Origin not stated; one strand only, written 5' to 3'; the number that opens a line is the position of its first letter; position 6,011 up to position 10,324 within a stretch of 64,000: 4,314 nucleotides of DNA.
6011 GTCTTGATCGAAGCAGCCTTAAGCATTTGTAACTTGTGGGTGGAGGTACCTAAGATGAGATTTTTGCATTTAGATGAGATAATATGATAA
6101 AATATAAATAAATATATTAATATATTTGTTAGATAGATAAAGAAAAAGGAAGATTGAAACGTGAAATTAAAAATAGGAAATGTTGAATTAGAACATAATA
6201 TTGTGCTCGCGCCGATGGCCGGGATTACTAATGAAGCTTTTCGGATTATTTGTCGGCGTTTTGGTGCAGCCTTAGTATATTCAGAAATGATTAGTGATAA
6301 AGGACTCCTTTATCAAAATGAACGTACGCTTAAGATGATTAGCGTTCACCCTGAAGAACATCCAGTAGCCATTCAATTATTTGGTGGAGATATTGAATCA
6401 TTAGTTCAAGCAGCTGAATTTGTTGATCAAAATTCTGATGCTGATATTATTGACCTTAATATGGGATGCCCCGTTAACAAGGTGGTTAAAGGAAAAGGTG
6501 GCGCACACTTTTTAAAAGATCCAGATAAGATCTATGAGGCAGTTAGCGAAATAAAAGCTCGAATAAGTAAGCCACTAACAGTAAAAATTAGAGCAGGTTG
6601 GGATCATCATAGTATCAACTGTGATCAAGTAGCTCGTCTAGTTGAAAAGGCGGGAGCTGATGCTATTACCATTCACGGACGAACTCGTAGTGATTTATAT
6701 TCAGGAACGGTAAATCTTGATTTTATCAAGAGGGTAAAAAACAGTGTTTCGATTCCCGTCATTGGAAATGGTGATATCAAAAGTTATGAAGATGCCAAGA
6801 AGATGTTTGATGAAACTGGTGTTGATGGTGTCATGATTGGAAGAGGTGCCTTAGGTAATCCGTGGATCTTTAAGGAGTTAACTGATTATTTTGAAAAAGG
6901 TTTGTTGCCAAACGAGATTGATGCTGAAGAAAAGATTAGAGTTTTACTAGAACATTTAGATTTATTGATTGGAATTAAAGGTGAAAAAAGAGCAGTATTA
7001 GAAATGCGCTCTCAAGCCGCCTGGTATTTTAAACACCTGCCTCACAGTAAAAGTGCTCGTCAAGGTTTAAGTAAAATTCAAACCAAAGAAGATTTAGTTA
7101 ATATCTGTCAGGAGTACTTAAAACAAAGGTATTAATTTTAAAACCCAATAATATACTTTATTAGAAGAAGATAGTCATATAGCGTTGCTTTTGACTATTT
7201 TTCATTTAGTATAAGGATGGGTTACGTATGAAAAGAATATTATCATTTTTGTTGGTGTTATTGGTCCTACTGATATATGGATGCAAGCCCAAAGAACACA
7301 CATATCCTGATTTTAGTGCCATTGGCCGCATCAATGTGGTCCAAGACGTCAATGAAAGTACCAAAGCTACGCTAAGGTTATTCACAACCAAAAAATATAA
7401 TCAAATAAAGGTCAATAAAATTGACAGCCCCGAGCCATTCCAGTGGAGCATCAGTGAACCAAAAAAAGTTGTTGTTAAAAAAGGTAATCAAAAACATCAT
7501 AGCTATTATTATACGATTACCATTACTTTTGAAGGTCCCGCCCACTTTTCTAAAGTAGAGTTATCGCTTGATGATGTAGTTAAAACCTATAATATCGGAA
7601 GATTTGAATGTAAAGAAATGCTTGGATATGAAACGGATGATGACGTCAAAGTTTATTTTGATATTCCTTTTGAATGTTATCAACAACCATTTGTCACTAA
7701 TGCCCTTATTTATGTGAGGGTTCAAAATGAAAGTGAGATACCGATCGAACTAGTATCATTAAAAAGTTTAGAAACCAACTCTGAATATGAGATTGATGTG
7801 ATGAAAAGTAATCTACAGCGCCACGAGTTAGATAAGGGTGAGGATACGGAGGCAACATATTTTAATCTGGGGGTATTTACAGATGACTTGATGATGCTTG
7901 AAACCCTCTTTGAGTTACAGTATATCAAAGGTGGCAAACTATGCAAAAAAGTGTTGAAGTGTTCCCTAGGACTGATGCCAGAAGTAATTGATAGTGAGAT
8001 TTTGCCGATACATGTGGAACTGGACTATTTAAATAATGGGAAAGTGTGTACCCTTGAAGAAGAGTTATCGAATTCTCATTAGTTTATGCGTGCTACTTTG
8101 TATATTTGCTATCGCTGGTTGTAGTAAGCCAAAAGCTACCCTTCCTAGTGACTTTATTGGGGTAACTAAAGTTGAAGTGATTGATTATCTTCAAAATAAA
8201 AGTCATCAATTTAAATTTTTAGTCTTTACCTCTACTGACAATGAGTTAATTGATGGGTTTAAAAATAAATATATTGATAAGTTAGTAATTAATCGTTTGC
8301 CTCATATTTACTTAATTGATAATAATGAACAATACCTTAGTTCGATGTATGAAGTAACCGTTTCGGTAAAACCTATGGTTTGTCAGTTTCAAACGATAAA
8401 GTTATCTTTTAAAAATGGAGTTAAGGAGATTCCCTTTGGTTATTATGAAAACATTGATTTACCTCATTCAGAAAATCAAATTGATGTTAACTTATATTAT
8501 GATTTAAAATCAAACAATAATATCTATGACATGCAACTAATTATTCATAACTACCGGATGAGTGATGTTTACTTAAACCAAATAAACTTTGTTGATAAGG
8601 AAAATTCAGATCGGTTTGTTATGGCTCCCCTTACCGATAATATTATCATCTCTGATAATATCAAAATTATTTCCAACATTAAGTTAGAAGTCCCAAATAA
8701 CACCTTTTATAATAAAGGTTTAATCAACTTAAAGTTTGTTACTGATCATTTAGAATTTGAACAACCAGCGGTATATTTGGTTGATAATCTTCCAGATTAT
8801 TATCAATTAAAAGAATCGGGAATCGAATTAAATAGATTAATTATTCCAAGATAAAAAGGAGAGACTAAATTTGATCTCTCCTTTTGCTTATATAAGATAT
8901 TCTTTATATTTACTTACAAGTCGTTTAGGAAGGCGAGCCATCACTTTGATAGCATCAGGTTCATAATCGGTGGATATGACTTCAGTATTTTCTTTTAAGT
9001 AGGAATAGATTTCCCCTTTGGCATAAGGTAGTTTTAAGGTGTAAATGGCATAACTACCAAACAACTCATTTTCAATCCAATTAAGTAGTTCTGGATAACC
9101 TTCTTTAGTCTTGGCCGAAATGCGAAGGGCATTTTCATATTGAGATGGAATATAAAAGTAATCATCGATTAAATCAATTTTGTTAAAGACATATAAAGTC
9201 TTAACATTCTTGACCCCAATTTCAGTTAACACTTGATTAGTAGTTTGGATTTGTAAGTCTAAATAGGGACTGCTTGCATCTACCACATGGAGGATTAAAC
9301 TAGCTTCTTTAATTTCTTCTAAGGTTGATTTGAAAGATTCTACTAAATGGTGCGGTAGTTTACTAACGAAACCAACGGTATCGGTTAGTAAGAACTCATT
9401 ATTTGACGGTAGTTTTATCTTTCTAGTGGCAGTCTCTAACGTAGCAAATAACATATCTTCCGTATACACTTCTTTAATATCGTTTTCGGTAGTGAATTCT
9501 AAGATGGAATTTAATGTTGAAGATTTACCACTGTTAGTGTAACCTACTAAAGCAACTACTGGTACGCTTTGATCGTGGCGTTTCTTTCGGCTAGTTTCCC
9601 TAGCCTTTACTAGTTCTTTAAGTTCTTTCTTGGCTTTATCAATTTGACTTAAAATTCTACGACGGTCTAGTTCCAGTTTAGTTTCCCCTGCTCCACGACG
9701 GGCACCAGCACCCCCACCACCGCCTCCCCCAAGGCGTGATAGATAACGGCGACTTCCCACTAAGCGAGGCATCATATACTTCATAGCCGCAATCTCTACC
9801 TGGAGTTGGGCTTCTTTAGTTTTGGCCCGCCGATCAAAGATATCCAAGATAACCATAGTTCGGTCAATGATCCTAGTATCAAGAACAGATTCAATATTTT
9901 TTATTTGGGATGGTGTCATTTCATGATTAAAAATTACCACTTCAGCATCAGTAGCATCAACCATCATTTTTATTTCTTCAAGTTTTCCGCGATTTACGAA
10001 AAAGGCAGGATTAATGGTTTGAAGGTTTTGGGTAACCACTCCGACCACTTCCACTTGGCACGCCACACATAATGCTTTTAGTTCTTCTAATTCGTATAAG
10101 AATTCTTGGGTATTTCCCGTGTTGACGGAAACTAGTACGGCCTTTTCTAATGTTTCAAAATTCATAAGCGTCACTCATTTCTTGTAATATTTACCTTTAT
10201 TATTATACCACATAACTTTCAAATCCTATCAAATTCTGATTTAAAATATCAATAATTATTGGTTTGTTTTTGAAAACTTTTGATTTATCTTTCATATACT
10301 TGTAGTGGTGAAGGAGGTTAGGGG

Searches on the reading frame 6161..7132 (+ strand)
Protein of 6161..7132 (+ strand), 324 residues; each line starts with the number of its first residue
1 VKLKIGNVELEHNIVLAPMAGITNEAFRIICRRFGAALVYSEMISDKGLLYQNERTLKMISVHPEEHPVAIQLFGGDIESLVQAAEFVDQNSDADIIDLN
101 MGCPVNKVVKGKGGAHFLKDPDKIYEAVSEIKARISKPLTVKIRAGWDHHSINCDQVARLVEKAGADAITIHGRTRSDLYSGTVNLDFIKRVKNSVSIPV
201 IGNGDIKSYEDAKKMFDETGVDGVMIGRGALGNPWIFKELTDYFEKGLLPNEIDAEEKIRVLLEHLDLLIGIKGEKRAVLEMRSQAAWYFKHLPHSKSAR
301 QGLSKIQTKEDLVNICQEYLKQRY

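Call 11: search_protein_families(library=pfam, proteins=[window:6161-7132:+], max_evalue=0.001)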
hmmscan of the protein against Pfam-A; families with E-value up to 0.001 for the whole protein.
window:6161-7132:+ (324 aa): 6 families
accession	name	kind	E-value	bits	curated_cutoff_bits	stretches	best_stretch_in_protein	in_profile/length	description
PF01207.24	Dus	-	6e-97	324.9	20.4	1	16-320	2-306/311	Dihydrouridine synthase (Dus)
PF00977.27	His_biosynth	-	2.2e-12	47.3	23.6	2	181-261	57-135/228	Histidine biosynthesis protein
PF01180.27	DHO_dh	-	3.1e-08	33.6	27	1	48-244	75-287/291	Dihydroorotate dehydrogenase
PF00724.26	Oxidored_FMN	-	0.00064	19.5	27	0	187-238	282-333/342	NADH:flavin oxidoreductase / NADH oxidase family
PF03060.21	NMO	-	0.0007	19.5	28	0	157-227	148-222/331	Nitronate monooxygenase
PF00478.31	IMPDH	-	0.00075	19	25.6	0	8-230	31-176/345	IMP dehydrogenase / GMP reductase domain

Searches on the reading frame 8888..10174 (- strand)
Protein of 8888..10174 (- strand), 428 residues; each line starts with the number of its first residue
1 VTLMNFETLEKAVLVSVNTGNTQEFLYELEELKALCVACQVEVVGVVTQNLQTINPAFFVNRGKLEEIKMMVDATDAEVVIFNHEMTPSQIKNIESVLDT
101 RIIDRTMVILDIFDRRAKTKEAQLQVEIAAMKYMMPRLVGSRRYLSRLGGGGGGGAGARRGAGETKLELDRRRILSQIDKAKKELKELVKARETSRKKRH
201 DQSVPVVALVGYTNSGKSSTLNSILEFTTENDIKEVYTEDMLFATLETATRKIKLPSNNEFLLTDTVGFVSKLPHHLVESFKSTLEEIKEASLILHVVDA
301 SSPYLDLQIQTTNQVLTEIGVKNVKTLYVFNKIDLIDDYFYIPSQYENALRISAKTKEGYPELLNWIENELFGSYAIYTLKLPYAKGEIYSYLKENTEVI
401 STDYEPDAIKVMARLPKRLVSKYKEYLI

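Call 11: search_protein_families(library=pfam, proteins=[window:8888-10174:-], max_evalue=0.001)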
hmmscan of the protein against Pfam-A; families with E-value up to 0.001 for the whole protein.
window:8888-10174:- (428 aa): 6 families
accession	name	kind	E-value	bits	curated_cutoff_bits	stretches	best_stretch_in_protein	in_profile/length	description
PF13167.11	GTP-bdg_N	-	3.5e-31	108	25.4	1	28-113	3-88/89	GTP-binding GTPase N-terminal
PF16360.10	GTP-bdg_M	-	1.6e-25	89.9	29.5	1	116-199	1-79/79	GTP-binding GTPase Middle Region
PF01926.29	MMR_HSR1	-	2.1e-17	63.7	21.9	1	207-332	2-113/113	50S ribosome-binding GTPase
PF03193.22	RsgA_GTPase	-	7.7e-05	23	30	0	306-370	36-107/174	RsgA GTPase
PF00350.29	Dynamin_N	-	9.3e-05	22.9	27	0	207-227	1-21/168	Dynamin family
PF19275.4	HflX_C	-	0.00034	21.1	26.4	0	345-416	8-80/102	HflX C-terminal domain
